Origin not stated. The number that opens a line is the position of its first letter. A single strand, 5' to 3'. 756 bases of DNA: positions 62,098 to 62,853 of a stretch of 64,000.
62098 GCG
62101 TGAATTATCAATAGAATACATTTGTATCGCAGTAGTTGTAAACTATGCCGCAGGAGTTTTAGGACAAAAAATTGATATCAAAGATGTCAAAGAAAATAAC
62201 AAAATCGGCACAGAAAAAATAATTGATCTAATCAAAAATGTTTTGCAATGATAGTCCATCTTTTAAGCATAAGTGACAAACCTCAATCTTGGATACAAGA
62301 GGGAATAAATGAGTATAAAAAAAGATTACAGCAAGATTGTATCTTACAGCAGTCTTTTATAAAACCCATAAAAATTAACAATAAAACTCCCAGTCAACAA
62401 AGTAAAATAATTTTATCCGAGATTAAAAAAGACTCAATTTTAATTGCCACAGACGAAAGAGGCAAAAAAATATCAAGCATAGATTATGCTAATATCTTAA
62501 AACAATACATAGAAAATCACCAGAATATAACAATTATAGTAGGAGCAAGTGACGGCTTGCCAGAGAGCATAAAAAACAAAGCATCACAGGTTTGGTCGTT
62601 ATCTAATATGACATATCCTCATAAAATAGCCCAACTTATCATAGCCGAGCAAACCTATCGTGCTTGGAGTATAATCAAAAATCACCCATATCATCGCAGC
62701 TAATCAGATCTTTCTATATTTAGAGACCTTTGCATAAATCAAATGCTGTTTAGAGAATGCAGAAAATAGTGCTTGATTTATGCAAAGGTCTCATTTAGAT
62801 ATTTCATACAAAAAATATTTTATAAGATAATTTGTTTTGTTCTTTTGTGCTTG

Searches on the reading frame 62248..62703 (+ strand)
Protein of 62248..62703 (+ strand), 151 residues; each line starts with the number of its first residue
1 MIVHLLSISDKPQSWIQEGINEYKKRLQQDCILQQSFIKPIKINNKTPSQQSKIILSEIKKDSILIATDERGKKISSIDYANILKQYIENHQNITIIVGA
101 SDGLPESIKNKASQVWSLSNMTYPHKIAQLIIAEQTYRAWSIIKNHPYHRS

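Call 50: find_encoding_contigs(protein=window:62248-62703:+, flank=1200, max_places=10)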
Protein window:62248-62703:+ (151 aa): 2 contigs read that carry it; 1 place shown.
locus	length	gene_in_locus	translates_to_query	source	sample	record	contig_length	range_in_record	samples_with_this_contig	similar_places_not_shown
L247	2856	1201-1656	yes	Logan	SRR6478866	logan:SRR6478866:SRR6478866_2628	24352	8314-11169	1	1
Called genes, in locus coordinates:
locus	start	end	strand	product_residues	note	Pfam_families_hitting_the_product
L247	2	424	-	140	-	-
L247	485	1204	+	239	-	PF01048:PNP_UDP_1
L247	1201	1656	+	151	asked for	PF02590:SPOUT_MTase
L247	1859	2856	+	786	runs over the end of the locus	PF01326:PPDK_N, PF00391:PEP-utilizers, PF02896:PEP-utilizers_C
